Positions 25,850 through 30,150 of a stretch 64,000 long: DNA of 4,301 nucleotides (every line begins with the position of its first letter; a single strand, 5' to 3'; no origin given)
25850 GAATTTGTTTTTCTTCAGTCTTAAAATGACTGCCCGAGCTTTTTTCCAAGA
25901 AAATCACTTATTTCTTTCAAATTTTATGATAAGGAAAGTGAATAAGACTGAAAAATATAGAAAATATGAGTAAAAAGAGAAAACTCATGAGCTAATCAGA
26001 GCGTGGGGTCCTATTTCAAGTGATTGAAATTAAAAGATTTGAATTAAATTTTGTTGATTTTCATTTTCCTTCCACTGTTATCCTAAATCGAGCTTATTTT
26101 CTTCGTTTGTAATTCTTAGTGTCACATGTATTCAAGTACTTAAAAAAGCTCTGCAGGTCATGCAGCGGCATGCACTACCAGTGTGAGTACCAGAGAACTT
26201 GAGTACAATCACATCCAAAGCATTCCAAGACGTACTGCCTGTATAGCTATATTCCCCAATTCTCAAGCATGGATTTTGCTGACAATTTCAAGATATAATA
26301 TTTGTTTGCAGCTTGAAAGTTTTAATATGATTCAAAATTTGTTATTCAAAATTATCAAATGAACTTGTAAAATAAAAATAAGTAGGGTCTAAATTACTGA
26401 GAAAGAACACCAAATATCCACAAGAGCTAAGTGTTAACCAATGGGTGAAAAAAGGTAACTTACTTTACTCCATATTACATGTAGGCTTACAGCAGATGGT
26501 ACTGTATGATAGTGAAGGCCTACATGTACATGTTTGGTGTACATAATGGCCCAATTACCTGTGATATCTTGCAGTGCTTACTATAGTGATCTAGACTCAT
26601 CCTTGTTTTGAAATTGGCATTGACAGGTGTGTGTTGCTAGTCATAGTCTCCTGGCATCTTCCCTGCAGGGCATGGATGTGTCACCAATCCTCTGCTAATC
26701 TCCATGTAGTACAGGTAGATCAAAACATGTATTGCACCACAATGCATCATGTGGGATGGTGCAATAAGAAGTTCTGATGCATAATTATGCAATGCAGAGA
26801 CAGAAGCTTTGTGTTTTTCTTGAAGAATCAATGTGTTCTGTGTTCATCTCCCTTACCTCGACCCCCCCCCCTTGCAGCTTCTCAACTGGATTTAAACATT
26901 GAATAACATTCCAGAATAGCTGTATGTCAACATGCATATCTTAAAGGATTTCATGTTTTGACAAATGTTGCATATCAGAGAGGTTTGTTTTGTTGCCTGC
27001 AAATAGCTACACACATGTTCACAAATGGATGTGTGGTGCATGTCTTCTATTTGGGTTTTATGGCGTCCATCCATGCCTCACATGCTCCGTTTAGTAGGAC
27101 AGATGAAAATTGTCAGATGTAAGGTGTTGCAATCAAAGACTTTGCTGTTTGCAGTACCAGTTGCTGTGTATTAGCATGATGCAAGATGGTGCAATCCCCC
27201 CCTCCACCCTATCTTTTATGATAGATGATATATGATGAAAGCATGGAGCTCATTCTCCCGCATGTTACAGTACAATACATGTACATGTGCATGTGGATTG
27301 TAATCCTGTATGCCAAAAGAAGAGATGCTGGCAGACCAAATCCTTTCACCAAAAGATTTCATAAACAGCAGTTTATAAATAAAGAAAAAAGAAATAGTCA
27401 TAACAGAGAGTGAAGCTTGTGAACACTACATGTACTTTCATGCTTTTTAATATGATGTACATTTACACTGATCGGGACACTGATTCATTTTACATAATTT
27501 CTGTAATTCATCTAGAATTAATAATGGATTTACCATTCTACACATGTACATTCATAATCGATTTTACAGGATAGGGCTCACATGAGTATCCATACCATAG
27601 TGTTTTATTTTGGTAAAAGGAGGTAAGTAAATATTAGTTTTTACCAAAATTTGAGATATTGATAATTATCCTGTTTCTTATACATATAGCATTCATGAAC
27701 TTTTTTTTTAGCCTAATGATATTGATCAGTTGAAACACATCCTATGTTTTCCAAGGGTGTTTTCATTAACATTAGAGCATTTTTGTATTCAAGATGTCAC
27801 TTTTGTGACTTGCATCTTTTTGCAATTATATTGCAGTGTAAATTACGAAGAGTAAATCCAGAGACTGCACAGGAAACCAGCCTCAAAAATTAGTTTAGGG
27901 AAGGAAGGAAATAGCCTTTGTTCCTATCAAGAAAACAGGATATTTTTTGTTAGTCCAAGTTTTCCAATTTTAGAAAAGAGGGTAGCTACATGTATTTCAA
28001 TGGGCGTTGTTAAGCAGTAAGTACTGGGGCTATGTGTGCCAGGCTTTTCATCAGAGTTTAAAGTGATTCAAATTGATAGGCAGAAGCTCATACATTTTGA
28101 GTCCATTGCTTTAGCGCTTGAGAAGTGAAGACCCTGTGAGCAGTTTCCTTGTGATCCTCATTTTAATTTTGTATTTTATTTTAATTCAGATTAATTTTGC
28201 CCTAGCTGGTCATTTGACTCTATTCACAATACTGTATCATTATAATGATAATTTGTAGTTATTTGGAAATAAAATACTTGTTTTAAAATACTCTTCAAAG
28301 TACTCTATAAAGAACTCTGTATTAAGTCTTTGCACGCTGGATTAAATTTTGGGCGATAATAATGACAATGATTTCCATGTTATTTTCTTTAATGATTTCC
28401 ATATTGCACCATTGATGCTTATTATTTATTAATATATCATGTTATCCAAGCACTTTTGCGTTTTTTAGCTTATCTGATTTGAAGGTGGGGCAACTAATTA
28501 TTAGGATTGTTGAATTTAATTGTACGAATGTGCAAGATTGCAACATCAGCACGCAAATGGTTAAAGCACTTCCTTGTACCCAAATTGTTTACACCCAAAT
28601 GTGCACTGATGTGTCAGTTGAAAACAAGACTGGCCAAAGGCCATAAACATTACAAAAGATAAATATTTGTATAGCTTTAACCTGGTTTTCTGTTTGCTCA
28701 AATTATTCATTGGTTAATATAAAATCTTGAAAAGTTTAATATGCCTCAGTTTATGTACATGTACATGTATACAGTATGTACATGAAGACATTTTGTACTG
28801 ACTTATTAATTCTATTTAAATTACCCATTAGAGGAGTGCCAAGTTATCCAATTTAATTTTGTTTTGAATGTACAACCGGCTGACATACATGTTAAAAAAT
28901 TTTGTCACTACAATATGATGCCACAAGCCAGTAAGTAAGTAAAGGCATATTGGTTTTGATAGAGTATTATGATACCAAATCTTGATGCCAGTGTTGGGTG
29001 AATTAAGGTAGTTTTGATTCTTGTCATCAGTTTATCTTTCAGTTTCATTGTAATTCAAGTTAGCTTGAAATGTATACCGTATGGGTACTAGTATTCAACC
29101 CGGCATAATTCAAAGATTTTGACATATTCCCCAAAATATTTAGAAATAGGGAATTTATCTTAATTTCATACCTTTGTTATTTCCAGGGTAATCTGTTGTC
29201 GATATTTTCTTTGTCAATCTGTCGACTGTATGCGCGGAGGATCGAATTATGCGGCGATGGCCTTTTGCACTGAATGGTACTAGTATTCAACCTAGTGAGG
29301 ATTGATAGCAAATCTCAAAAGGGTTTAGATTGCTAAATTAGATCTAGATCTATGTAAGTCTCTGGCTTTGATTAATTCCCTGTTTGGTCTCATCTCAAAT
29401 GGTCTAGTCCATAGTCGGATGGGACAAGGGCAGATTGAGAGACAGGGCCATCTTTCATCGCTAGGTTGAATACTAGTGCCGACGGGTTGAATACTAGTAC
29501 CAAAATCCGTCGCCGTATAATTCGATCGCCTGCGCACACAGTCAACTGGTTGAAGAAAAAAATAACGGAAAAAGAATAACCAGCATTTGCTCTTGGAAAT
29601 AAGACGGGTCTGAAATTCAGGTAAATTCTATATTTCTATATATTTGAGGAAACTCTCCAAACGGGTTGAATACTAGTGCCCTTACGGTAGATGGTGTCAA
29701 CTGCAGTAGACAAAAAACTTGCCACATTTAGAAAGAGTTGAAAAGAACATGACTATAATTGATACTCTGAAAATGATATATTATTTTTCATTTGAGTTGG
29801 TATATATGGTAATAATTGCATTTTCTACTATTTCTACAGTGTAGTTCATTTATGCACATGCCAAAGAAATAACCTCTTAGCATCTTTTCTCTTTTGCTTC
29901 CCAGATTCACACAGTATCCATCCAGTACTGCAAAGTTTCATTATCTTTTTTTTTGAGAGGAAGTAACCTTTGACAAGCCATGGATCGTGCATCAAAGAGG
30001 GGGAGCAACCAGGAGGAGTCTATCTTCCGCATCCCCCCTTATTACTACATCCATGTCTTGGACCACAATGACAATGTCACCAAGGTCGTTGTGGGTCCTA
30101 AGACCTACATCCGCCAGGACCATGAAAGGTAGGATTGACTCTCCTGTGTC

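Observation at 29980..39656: Complete major vault protein (MVP) gene, 14 coding exons, 858 aa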

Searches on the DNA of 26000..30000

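Call 33: search_rna_families(source=window, start=26000, end=30000, threshold=evalue, max_evalue=1)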
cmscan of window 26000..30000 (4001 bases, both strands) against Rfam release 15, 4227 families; matches with E-value up to 1: 0.
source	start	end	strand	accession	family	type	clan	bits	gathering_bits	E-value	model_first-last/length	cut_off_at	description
